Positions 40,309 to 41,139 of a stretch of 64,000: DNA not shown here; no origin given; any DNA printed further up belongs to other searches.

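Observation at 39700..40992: Tandem peroxiredoxin duplication in which the second copy has lost the peroxidatic cysteine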

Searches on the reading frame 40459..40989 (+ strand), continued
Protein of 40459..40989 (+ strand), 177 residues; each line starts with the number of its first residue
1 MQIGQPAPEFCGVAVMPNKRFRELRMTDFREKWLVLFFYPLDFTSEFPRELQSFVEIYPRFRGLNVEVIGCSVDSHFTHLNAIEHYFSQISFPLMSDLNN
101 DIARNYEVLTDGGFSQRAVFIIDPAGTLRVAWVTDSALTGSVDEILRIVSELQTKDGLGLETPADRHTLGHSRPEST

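Call 11: find_related_loci(query=window:40459-40989:+, collection=genome_contigs, flank=6000)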
Query window:40459-40989:+ (177 aa) in genome_contigs; peptide patterns used: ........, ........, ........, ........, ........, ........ (x = any residue, [..] = any of these).
347 stretches matched a pattern; 62 encode a relative of the query (tblastn E <= 1e-3); 62 distinct loci.
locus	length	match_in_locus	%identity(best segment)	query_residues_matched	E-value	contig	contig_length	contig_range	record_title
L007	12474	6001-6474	41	2-154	3e-34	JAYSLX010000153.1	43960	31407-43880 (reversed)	MAG: Geobacteraceae bacterium isolate GFS_10510 GFS_10510_152, whole genome shotgun sequence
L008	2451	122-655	38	1-173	9e-34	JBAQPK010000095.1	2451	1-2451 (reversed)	MAG: Desulfuromonadaceae bacterium isolate MFD12001_ilm_asm_bin38 k127_75934, whole genome shotgun sequence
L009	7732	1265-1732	36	2-153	2e-29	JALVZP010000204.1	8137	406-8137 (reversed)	MAG: Desulfobacterales bacterium isolate T10_metabat1_scaf2bin.050 T10_NODE_4534_length_8137_cov_5.365169, whole genome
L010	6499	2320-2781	39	1-155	4e-28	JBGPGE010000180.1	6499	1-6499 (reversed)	MAG: Candidatus Binatia bacterium isolate OBJ_0618_7090110_5 k141_3728327_length_6499_cov_22.9943, whole genome shotgun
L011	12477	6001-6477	37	3-154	8e-27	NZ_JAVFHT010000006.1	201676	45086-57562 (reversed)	Paenibacillus glufosinatiresistens strain YX-27 XY-27WY_scaffold6, whole genome shotgun sequence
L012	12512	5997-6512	35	3-165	2e-26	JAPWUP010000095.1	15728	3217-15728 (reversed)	MAG: Bryobacteraceae bacterium isolate RSWS6 scaffold_114_c2, whole genome shotgun sequence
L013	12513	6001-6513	35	3-165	6e-26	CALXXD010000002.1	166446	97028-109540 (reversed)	MAG: uncultured Alphaproteobacteria bacterium isolate BRZ_AB__bin14 genome assembly, contig: BRZ_AB__NODE_68_length_1664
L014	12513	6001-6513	35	3-165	6e-26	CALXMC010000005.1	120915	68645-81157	MAG: uncultured Alphaproteobacteria bacterium isolate BRZ_EE__bin33 genome assembly, contig: BRZ_EE__NODE_255_length_120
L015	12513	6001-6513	35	3-165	6e-26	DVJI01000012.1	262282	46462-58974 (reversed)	MAG TPA_asm: Candidatus Enterousia intestinigallinarum isolate ChiGjej3B3-5194 ChiGjej3B3M5__C728095_L262282_SRR6323341,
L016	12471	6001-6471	38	1-154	1e-30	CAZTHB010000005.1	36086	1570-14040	MAG TPA_asm: uncultured Candidatus Saccharibacteria bacterium isolate SRP257259_co1_77 genome assembly, contig: NODE_118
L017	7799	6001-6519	34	2-165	1e-25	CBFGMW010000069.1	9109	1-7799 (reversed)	MAG TPA_asm: uncultured Fluviicola sp. isolate ERR5385025_binner123_Refined_1 genome assembly, contig: ERZ27258652.1261,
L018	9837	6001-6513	34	3-165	3e-25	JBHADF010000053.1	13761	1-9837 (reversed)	MAG: Anaerovoracaceae bacterium isolate Meta-D_MAG_77 Meta-D__334725, whole genome shotgun sequence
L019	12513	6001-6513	33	3-165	3e-25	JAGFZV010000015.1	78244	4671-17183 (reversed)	MAG: Bacillota bacterium isolate CTSoil_073 scaffold_115, whole genome shotgun sequence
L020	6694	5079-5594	32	3-165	4e-25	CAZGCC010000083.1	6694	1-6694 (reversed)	MAG TPA_asm: uncultured bacterium isolate binchicken_co113_1 genome assembly, contig: NODE_13972_length_6694_cov_3.52387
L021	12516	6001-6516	32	3-165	1e-24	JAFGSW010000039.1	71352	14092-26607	MAG: Spirochaetales bacterium isolate Zod_Metabat.934 k87_5910694, whole genome shotgun sequence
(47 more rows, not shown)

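Call 35: search_solved_structures(query=window:40459-40989:+, show_alignments=2, max_evalue=1e-20)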
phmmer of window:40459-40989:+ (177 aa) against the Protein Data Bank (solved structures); distinct sequences matched with E-value up to 1e-20: 56.
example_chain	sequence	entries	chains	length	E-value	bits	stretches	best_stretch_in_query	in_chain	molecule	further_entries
1qq2_A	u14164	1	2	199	1.9e-35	125.1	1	2-164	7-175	THIOREDOXIN PEROXIDASE 2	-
3vwu_A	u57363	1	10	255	2.7e-35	124.6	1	2-164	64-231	Peroxiredoxin-4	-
2z9s_A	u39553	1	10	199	3.6e-35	124.2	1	2-164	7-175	Peroxiredoxin-1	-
9dex_A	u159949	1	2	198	7.2e-35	123.2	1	2-164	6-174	Peroxiredoxin-1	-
3vwv_A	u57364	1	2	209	8.5e-35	123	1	5-164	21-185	Peroxiredoxin-4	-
7lj1_A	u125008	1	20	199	1e-34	122.7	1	2-164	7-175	Peroxiredoxin-1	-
7wet_A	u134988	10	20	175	1e-34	122.7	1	2-163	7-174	Peroxiredoxin-1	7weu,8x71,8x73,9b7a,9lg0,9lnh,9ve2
4xcs_A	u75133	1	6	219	1.2e-34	122.5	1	2-164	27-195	Peroxiredoxin-1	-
3hy2_A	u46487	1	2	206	1.4e-34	122.3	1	2-164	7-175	Peroxiredoxin-1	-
2rii_A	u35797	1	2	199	1.4e-34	122.3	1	2-164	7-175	Peroxiredoxin-1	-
4rqx_A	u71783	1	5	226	1.5e-34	122.2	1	2-164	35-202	Peroxiredoxin-4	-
3tjj_A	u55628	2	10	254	1.6e-34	122.1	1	2-164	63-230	Peroxiredoxin-4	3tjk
3tkp_A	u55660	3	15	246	1.8e-34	121.9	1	2-164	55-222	Peroxiredoxin-4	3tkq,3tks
3tjf_A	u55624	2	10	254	2e-34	121.8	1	2-164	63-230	Peroxiredoxin-4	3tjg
3tjb_A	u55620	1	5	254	2e-34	121.8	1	2-164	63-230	Peroxiredoxin-4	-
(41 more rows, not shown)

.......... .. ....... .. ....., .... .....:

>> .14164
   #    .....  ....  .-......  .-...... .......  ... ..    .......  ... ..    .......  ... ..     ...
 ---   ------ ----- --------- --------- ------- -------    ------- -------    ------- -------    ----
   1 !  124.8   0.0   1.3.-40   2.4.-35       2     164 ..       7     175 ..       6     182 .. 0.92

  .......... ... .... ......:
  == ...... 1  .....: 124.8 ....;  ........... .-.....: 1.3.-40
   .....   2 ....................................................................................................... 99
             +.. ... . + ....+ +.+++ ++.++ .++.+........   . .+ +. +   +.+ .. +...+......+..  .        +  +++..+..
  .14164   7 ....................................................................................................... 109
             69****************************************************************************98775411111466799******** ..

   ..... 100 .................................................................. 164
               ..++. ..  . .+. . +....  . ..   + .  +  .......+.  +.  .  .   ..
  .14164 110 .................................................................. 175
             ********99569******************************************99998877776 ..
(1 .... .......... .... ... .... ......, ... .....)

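Call 46: predict_structure(alignment_id=A4)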
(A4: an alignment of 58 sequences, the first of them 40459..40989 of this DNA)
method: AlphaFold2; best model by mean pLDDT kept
length: 177 residues; sequences in the alignment: 58
mean_pLDDT: 85.4   pTM: 0.83
mean pLDDT of the five models: 85.4, 85.1, 85.0, 84.9, 84.0
residues with pLDDT >= 90: 114; 70-90: 35; 50-70: 12; < 50: 16
segments of 3 or more residues with pLDDT < 50: 163-177
pLDDT, mean of each block of 10 residues (from residue 1): 94 97 96 94 72 93 97 94 88 96 95 89 96 70 91 81 44 32
secondary structure, 60 per line:
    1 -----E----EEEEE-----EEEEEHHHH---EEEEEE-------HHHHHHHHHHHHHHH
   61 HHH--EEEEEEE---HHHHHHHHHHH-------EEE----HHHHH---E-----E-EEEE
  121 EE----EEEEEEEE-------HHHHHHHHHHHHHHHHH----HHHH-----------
elements in order: E11-15 E21-25 H26-29 E33-38 H46-63 E66-72 H76-86 E94-96 H101-105 E117-122 E127-134 H142-158 H163-166

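Call 48: fold_search(model_id=the predicted structure, library=pdb)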
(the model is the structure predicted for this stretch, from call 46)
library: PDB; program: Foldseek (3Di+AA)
matches with E <= 10: 1325; with E <= 0.001: 720
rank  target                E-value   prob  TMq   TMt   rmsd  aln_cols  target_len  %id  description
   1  5ijt_E                4.2e-20  1.00  0.84  0.84   8.1       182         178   41  Human Peroxiredoxin 2 Oxidized (SS) (released 2017-09-06)
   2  4xcs_E                8.4e-20  1.00  0.85  0.85   2.1       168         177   43  Human peroxiredoxin-1 C83S mutant (released 2016-01-13)
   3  9lnh_B                9.0e-20  1.00  0.85  0.89   1.5       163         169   43  Crystal structure of Peroxiredoxin I in complex with compound LC-PDin20 (released 2025-07-09)
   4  5ijt_F                9.5e-20  1.00  0.85  0.85   5.9       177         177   41  Human Peroxiredoxin 2 Oxidized (SS) (released 2017-09-06)
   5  7wet_B                1.0e-19  1.00  0.85  0.88   3.1       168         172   43  Crystal structure of Peroxiredoxin I in complex with the inhibitor Cela (released 2022-12-28)
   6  7weu_B                1.5e-19  1.00  0.84  0.90   1.5       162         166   43  Crystal structure of Peroxiredoxin I in complex with compound 19-048 (released 2022-12-28)
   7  7lj1_I                1.5e-19  1.00  0.85  0.79  12.6       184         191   41  Human Prx1-Srx Decameric Complex (released 2021-07-14)
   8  7lj1_R                1.6e-19  1.00  0.85  0.81  11.2       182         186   41  Human Prx1-Srx Decameric Complex (released 2021-07-14)
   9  1qq2_A                1.9e-19  1.00  0.85  0.87   2.4       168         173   44  CRYSTAL STRUCTURE OF A MAMMALIAN 2-CYS PEROXIREDOXIN, HBP23. (released 1999-10-29)
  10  7lj1_G                2.0e-19  1.00  0.85  0.82  10.5       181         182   41  Human Prx1-Srx Decameric Complex (released 2021-07-14)
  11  7lj1_A                2.2e-19  1.00  0.85  0.81  10.4       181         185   41  Human Prx1-Srx Decameric Complex (released 2021-07-14)
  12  3hy2_B                2.5e-19  1.00  0.85  0.82  10.3       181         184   41  Crystal Structure of Sulfiredoxin in Complex with Peroxiredoxin I and ATP:Mg2+ (released 2009-10-06)
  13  3tkq_A                2.5e-19  1.00  0.86  0.80   7.3       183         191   41  Crystal structure of full-length human peroxiredoxin 4 with mixed conformation (released 2011-10-05)
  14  9b7a_A                3.0e-19  1.00  0.84  0.89   1.6       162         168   43  Crystal structure of peroxiredoxin 1 with RA (released 2025-01-22)
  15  7lj1_D                3.0e-19  1.00  0.84  0.82  10.4       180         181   41  Human Prx1-Srx Decameric Complex (released 2021-07-14)
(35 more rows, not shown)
